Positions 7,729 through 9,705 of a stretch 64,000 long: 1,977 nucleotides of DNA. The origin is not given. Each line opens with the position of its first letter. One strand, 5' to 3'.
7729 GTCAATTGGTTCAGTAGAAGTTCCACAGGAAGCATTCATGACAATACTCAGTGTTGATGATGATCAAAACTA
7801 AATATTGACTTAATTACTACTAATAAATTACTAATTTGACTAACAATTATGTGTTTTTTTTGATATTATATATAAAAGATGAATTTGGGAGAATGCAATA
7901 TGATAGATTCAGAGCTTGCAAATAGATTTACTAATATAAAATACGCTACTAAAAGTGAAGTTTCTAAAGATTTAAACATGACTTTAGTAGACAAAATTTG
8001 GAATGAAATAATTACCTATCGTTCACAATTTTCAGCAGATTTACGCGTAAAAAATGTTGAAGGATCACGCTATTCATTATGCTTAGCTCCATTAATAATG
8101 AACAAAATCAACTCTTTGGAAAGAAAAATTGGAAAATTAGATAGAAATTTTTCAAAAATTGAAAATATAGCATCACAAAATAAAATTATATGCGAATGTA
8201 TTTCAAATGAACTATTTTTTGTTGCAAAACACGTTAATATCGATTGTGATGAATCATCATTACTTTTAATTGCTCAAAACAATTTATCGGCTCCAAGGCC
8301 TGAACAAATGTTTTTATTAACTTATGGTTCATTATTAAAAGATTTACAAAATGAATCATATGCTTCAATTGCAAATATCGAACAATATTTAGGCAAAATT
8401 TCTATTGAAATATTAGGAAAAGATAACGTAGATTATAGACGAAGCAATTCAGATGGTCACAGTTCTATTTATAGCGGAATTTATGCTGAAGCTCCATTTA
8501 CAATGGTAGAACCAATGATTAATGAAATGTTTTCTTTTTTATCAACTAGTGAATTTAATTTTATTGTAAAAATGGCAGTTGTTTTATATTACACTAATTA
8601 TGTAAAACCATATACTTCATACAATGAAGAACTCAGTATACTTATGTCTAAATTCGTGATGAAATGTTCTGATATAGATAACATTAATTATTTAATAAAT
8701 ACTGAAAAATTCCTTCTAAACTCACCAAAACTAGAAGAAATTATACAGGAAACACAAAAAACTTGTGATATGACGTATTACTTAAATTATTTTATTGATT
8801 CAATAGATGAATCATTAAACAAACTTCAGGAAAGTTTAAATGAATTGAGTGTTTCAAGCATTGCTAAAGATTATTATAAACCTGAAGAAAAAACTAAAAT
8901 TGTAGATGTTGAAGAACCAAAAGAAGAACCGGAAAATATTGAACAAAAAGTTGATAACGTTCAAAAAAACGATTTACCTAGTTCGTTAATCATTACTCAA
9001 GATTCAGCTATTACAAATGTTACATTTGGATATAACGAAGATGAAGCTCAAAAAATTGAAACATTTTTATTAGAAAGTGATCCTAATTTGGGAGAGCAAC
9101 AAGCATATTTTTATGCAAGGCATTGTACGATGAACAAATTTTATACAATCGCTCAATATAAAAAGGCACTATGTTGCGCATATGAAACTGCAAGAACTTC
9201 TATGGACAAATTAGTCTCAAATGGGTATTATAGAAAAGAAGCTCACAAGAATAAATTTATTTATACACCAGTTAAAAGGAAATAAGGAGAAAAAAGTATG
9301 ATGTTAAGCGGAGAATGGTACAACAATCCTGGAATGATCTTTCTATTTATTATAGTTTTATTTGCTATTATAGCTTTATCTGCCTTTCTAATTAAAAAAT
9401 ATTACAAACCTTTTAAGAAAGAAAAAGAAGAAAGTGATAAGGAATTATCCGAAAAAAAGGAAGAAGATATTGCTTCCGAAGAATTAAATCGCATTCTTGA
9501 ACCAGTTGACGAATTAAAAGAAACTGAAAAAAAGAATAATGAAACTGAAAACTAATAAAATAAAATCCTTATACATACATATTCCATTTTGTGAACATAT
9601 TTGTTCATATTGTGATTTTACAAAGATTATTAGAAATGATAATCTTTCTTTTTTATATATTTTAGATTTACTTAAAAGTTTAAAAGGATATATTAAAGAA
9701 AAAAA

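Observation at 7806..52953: Family of ~44-bp arrays built from four helically phased 11-bp units (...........), all in the same orientation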

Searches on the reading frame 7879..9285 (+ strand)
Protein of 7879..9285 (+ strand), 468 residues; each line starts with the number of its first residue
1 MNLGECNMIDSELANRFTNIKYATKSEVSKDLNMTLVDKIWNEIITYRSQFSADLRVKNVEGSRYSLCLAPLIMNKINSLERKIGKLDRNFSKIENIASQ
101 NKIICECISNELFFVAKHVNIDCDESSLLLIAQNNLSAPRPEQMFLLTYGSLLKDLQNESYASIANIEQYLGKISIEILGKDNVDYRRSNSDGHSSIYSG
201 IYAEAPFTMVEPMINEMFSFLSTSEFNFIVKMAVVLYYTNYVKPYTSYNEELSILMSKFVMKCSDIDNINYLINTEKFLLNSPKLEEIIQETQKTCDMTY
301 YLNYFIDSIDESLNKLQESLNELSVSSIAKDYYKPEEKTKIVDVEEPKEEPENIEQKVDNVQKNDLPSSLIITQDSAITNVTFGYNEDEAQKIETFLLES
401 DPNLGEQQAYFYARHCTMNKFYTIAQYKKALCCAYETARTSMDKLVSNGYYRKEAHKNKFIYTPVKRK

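Call 19: search_protein_families(library=pfam, proteins=[window:7879-9285:+], max_evalue=0.01)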
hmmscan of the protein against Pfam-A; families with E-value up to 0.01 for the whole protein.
window:7879-9285:+ (468 aa): 0 families

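Call 49: search_protein_families(library=phrogs, proteins=[window:7900-9285:+], max_evalue=1)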
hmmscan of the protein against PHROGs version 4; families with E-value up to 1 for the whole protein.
window:7900-9285:+ (461 aa): 1 family
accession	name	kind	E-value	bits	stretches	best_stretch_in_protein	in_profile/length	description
phrog_14139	-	unknown function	0.053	14.7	1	112-191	53-135/155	-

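Call 50: search_protein_families(library=ncbifam, proteins=[window:7900-9285:+], max_evalue=1)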
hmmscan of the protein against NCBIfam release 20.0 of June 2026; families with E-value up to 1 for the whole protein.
window:7900-9285:+ (461 aa): 0 families

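Call 51: search_solved_structures(query=window:7900-9285:+, max_evalue=1)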
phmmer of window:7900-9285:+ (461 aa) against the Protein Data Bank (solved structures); distinct sequences matched with E-value up to 1: 1.
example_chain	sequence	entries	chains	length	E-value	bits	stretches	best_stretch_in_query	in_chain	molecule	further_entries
9okb_K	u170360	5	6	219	0.02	17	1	244-346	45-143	bmCENP-K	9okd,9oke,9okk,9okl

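Call 52: find_homologous_proteins(query=window:7900-9285:+, max_evalue=0.001)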
Query window:7900-9285:+ (461 aa): 834 proteins with E <= 0.001 among 4879 candidates; the best 120 are listed.
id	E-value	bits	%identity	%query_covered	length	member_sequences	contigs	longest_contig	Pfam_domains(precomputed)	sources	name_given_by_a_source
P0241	0.0e+0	1010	100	100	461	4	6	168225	-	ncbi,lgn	ncbi:MAG: hypothetical protein RR578_00430 [Bacilli bacterium]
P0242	2.4e-127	443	48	100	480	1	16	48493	-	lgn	-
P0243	6.6e-115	402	43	100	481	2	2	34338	-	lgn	-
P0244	5.0e-107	376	43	99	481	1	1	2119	-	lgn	-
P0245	2.2e-106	374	44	98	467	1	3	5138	-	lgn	-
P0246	4.4e-104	367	42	98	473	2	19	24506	-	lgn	-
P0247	6.3e-103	363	42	100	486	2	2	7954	-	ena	-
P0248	2.3e-102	361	40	100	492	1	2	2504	-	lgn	-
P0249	4.8e-102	360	42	98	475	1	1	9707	-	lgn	-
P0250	7.0e-102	359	41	100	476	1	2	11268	-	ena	-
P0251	2.3e-101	358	39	100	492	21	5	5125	-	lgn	-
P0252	3.3e-101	357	39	100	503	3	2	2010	-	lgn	-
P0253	2.2e-100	355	40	100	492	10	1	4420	-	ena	-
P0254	1.6e-98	348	39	100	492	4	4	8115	-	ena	-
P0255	6.1e-91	323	38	97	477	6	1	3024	-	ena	-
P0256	5.2e-86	307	38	100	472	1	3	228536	-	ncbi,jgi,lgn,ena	ncbi:MAG: hypothetical protein WCR97_01200 [Bacilli bacterium]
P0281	5.1e-79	284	36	100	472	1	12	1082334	-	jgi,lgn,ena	jgi:hypothetical protein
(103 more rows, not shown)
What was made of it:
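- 7900..9285 (+): Candidate binding protein (hypothesis only): a catalytically degenerate Fic-fold protein with an N-terminal winged-helix-like module and a C-terminal winged helix, encoded immediately downstream of R1. 834 homologues (call 52).
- Checked: The '468-aa orphan' is a widely conserved gene family (call 52).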

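Call 53: find_encoding_contigs(protein=P0242, flank=3000, max_places=2)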
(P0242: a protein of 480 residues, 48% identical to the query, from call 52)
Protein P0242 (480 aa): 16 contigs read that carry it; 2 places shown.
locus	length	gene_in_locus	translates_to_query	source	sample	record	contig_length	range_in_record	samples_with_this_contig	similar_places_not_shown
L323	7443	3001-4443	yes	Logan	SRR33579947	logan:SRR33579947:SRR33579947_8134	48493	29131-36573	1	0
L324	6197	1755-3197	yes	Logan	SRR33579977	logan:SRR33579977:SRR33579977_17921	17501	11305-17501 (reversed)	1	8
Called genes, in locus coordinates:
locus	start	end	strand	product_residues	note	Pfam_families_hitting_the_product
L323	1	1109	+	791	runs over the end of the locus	PF04851:ResIII, PF06733:DEAD_2, PF13307:Helicase_C_2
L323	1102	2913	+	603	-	PF00009:GTP_EFTU, PF03144:GTP_EFTU_D2, PF22042:EF-G_D2 (faint), PF14492:EFG_III (weak), PF00679:EFG_C, PF06421:LepA_C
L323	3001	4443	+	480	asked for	-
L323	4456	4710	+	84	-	-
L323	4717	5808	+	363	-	PF04055:Radical_SAM, PF06969:HemN_C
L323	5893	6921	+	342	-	PF01628:HrcA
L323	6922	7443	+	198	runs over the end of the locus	PF01025:GrpE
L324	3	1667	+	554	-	?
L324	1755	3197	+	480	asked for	-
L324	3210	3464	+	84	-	-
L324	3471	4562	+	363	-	PF04055:Radical_SAM, PF06969:HemN_C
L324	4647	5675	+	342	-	PF01628:HrcA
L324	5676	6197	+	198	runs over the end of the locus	PF01025:GrpE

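Call 54: find_encoding_contigs(protein=P0243, flank=3000, max_places=2)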
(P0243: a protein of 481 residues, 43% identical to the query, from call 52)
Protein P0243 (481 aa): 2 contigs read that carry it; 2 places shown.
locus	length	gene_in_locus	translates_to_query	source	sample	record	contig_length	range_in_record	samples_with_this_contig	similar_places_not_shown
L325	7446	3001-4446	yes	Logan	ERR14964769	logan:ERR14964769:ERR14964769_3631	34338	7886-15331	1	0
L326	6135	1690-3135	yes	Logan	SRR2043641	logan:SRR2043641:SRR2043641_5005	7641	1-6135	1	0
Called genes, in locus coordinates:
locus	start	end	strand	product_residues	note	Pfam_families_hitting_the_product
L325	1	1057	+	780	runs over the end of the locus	PF00270:DEAD (faint), PF06733:DEAD_2, PF13307:Helicase_C_2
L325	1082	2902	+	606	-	PF00009:GTP_EFTU, PF00071:Ras (faint), PF03144:GTP_EFTU_D2, PF14492:EFG_III (weak), PF00679:EFG_C, PF06421:LepA_C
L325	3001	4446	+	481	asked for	-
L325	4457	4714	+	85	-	-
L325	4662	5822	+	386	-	PF04055:Radical_SAM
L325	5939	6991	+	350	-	PF01628:HrcA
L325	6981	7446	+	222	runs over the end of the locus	PF01025:GrpE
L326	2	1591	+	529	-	?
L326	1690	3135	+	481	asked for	-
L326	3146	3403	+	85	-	-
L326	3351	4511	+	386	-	PF04055:Radical_SAM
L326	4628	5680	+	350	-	PF01628:HrcA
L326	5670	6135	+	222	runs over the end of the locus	PF01025:GrpE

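Call 70: predict_structure(alignment_id=A6)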
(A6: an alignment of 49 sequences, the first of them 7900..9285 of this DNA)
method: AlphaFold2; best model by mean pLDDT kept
length: 461 residues; sequences in the alignment: 49
mean_pLDDT: 83.7   pTM: 0.67
mean pLDDT of the five models: 83.7, 82.6, 81.7, 81.5, 81.3
residues with pLDDT >= 90: 292; 70-90: 98; 50-70: 22; < 50: 49
segments of 3 or more residues with pLDDT < 50: 329-375
pLDDT, mean of each block of 10 residues (from residue 1): 78 93 92 94 94 94 96 96 90 92 96 92 88 88 92 82 93 83 66 78 95 95 97 94 96 91 93 89 94 97 95 85 58 39 30 32 32 53 89 90 87 87 91 94 90 86 55
secondary structure, 60 per line:
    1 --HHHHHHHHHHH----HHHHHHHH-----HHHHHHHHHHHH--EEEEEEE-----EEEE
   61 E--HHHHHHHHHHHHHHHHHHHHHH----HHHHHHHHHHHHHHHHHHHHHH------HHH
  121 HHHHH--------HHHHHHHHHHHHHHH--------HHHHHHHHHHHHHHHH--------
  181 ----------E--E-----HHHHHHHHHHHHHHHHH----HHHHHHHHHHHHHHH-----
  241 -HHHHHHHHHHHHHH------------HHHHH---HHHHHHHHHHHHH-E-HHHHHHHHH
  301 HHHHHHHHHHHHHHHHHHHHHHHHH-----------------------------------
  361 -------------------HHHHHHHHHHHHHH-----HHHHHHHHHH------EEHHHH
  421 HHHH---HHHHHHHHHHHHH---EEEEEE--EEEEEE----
elements in order: H3-13 H18-25 H31-42 E45-51 E57-61 H64-85 H90-111 H118-125 H134-148 H157-172 H200-216 H221-235 H242-255 H268-272 H276-288 H292-325 H380-393 H399-408 H417-424 H428-440 E444-449 E452-457
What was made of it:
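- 7900..9285 (+): AlphaFold2 mean pLDDT 83.7 and domain layout (call 70).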

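Call 72: fold_search(model_id=the predicted structure, library=pdb)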
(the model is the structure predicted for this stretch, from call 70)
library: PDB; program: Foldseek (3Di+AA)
matches with E <= 10: 966; with E <= 0.001: 21
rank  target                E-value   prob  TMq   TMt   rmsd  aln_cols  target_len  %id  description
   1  8cil_B                6.4e-08  1.00  0.47  0.60  10.2       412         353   11  Crystal structure of Coxiella burnetii Fic protein 2 (released 2023-11-15)
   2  3zcn_A                1.3e-07  1.00  0.45  0.55  15.1       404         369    9  Fic protein from SHEWANELLA ONEIDENSIS in complex with ATP (released 2013-06-19)
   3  8cil_A                1.6e-07  1.00  0.47  0.58  11.1       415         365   11  Crystal structure of Coxiella burnetii Fic protein 2 (released 2023-11-15)
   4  3eqx_B                3.2e-07  1.00  0.45  0.56  15.2       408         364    9  CRYSTAL STRUCTURE OF A FIC FAMILY PROTEIN (SO_4266) FROM SHEWANELLA ONEIDENSIS AT 1.6 A RESOLUTION (released 2008-10-14)
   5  3zec_B                4.1e-07  1.00  0.45  0.55  15.2       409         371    9  Fic protein from SHEWANELLA ONEIDENSIS (E73G mutant) in complex with AMPPNP (released 2013-06-19)
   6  3zec_A                8.0e-07  1.00  0.46  0.57  15.2       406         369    9  Fic protein from SHEWANELLA ONEIDENSIS (E73G mutant) in complex with AMPPNP (released 2013-06-19)
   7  3eqx_A                8.3e-07  1.00  0.46  0.56  14.8       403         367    9  CRYSTAL STRUCTURE OF A FIC FAMILY PROTEIN (SO_4266) FROM SHEWANELLA ONEIDENSIS AT 1.6 A RESOLUTION (released 2008-10-14)
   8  4rgl                  1.5e-06  1.00  0.42  0.58  15.0       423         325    8  Crystal structure of a Fic family protein (Dde_2494) from Desulfovibrio desulfuricans G20 at 2.70 A resolution (released 2014-10-29)
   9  7cb8_A                2.0e-05  1.00  0.39  0.45  16.4       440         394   10  Structure of a FIC-domain protein from Mycobacterium marinum in complex with CDP (released 2021-08-18)
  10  6i7k                  9.5e-05  1.00  0.43  0.57   4.1       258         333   11  Crystal structure of monomeric FICD mutant L258D complexed with MgATP (released 2019-09-25)
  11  6i7g_B                1.4e-04  1.00  0.45  0.59   6.2       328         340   12  Crystal structure of dimeric wild type FICD complexed with ATP (released 2019-09-25)
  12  6i7h                  1.4e-04  1.00  0.43  0.58   6.3       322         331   11  Crystal structure of dimeric FICD mutant K256S (released 2019-09-25)
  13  6i7l                  1.5e-04  1.00  0.42  0.56   4.3       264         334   11  Crystal structure of monomeric FICD mutant L258D complexed with MgAMP-PNP (released 2019-09-25)
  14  7cb8_B                1.9e-04  1.00  0.44  0.51  16.1       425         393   11  Structure of a FIC-domain protein from Mycobacterium marinum in complex with CDP (released 2021-08-18)
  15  7xux_A                4.6e-04  1.00  0.35  0.43  17.2       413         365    9  Crystal structure of a FIC domain containnig protein (released 2022-12-21)
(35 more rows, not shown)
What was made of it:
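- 7900..9285 (+): Best PDB matches are CbFic2 (8cil) and SoFic (3eqx) (call 72).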

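Call 73: find_encoding_contigs(protein=P0281, flank=10000, max_places=1)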
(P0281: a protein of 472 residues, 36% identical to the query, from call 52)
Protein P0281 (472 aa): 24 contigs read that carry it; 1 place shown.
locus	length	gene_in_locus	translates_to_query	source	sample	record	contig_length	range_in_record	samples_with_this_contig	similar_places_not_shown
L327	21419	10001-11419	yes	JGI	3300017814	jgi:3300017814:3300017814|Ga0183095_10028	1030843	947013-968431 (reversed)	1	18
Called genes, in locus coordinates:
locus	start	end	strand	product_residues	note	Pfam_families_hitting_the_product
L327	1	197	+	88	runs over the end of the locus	PF06949:DUF1292 (weak)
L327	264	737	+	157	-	PF03449:GreA_GreB_N, PF01272:GreA_GreB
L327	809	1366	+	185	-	PF10531:SLBB (weak), PF22461:SLBB_2 (faint), PF12836:HHH_3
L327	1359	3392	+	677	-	PF00753:Lactamase_B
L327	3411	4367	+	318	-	PF06144:DNA_pol3_delta, PF21694:DNA_pol3_delta_C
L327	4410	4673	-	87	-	PF01649:Ribosomal_S20p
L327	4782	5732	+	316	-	PF00551:Formyl_trans_N, PF02911:Formyl_trans_C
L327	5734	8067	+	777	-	PF04851:ResIII (faint), PF06733:DEAD_2, PF13307:Helicase_C_2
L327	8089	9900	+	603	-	PF00009:GTP_EFTU, PF03144:GTP_EFTU_D2, PF14492:EFG_III (weak), PF00679:EFG_C, PF06421:LepA_C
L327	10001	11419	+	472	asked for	-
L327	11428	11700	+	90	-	-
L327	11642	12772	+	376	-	PF04055:Radical_SAM, PF06969:HemN_C (weak)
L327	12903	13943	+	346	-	PF01628:HrcA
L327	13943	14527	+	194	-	PF01025:GrpE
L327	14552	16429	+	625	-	PF00012:HSP70, PF06723:MreB_Mbl, PF02782:FGGY_C (faint)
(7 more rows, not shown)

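Call 74: find_encoding_contigs(protein=P0256, flank=10000, max_places=1)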
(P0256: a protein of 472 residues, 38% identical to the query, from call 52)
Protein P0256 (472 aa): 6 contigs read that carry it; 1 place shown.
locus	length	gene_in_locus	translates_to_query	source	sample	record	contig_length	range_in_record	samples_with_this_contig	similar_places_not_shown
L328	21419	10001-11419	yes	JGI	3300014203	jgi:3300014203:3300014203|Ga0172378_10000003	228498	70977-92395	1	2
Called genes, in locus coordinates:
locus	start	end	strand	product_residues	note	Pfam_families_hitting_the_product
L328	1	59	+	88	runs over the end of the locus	PF06949:DUF1292 (weak)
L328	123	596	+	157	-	PF03449:GreA_GreB_N, PF01272:GreA_GreB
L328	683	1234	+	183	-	PF10531:SLBB, PF22461:SLBB_2 (faint), PF12836:HHH_3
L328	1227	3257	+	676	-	PF00753:Lactamase_B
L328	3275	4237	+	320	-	PF06144:DNA_pol3_delta, PF21694:DNA_pol3_delta_C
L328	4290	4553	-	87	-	PF01649:Ribosomal_S20p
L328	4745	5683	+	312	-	PF00551:Formyl_trans_N, PF02911:Formyl_trans_C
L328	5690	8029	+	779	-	PF04851:ResIII (faint), PF06733:DEAD_2, PF13307:Helicase_C_2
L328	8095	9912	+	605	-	PF00009:GTP_EFTU, PF00071:Ras (weak), PF03144:GTP_EFTU_D2, PF14492:EFG_III (weak), PF00679:EFG_C, PF06421:LepA_C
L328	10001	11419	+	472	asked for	-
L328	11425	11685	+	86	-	-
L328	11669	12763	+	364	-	PF04055:Radical_SAM, PF06969:HemN_C (weak)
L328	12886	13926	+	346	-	PF01628:HrcA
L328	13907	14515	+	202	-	PF01025:GrpE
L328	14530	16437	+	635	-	PF00012:HSP70, PF06723:MreB_Mbl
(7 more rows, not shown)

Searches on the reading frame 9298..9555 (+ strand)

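Call 19: search_protein_families(library=pfam, proteins=[window:9298-9555:+], max_evalue=0.01)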
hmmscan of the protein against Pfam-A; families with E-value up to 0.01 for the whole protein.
window:9298-9555:+ (85 aa): 4 families
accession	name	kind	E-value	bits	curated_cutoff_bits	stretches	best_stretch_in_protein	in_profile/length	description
PF04277.18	OAD_gamma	-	0.0021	19.2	27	1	12-62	12-57/76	Oxaloacetate decarboxylase, gamma chain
PF15102.11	TMEM154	-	0.0061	16.8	30.3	1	18-64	68-117/153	TMEM154 protein family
PF14316.11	DUF4381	-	0.0082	16.9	27.2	1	6-67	14-76/145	Domain of unknown function (DUF4381)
PF06785.16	UPF0242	-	0.0082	16.7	33.5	1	6-82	32-101/194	Uncharacterised protein family (UPF0242) N-terminus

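Call 49: search_protein_families(library=phrogs, proteins=[window:9298-9555:+], max_evalue=1)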
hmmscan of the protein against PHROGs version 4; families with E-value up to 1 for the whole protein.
window:9298-9555:+ (85 aa): 14 families
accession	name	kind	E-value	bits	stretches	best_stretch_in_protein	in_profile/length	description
phrog_17473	-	unknown function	0.0038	17.7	1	12-78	3-68/298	-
phrog_857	-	unknown function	0.022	15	1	13-80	167-237/468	-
phrog_3751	-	moron, auxiliary metabolic gene and host takeover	0.024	16.1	1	9-82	3-71/92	membrane protein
phrog_4237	-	lysis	0.028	15.3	1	17-63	39-84/93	holin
phrog_9350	-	unknown function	0.034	15.2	1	5-32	12-39/118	-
phrog_1486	-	moron, auxiliary metabolic gene and host takeover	0.037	15.3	1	12-48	37-75/130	membrane protein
phrog_25692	-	unknown function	0.08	13.8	1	15-64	72-117/131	-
phrog_1026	-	lysis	0.11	13.8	1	16-82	11-67/85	Rz-like spanin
phrog_24954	-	unknown function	0.12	13.2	1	16-80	34-99/171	-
phrog_7872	-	unknown function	0.12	12.8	1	16-79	194-253/254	-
phrog_1374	-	unknown function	0.17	12.7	1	11-46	49-82/89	-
phrog_37661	-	unknown function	0.26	12.2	1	17-79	17-73/81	-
phrog_7667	-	unknown function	0.27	12.2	1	23-43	11-31/64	-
phrog_2466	-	lysis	0.36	11.6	1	10-84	3-87/172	Rz-like spanin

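Call 50: search_protein_families(library=ncbifam, proteins=[window:9298-9555:+], max_evalue=1)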
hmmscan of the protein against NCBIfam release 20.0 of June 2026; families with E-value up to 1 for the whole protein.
window:9298-9555:+ (85 aa): 16 families
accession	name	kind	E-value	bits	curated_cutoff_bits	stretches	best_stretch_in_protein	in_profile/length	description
NF010560.0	PRK13955.1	equivalog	0.0008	19.4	180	1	15-78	69-127/132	large conductance mechanosensitive channel protein MscL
NF001842.0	PRK00567.1-3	equivalog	0.0095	16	146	1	15-79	72-129/147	large-conductance mechanosensitive channel protein MscL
TIGR00220.1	mscL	equivalog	0.014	15.6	71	1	15-67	71-124/127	large conductance mechanosensitive channel protein MscL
NF045996.1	MAG0920_fam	subfamily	0.014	14.8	43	1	13-83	103-167/232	MAG0920 family protein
TIGR00939.1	2a57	subfamily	0.022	13.5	297.5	1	17-83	182-248/439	nucleoside Transporter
NF047417.1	teichoic_AuxA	equivalog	0.023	13.8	250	1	15-80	198-264/430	lipoteichoic acid stability factor AuxA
NF001843.0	PRK00567.1-4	equivalog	0.025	14.7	142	1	15-61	78-124/135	large-conductance mechanosensitive channel protein MscL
NF010558.0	PRK13953.1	equivalog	0.025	14.6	197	1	14-55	71-112/128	large conductance mechanosensitive channel protein MscL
NF041473.1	DinQ_rel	equivalog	0.027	14.4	35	1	13-32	1-20/31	DinQ-like type I toxin DqlB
NF041023.1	PP0621_fam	subfamily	0.048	13.9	45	1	18-56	3-40/71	PP0621 family protein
NF033232.1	small_YtzI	equivalog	0.066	12.6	33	1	14-40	5-30/41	YtzI protein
NF010557.0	PRK13952.1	equivalog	0.071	13.3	159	1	15-57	88-129/142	large conductance mechanosensitive channel protein MscL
NF002792.0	PRK02919.1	subfamily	0.093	13.5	93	1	13-45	22-53/82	oxaloacetate decarboxylase subunit gamma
NF009363.0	PRK12720.1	equivalog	0.095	11.1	993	1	11-76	300-365/683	EscV/YscV/HrcV family type III secretion system export apparatus protein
NF052597.1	FILTED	domain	0.52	10.7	40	1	16-63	9-51/110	FILTED domain-containing surface protein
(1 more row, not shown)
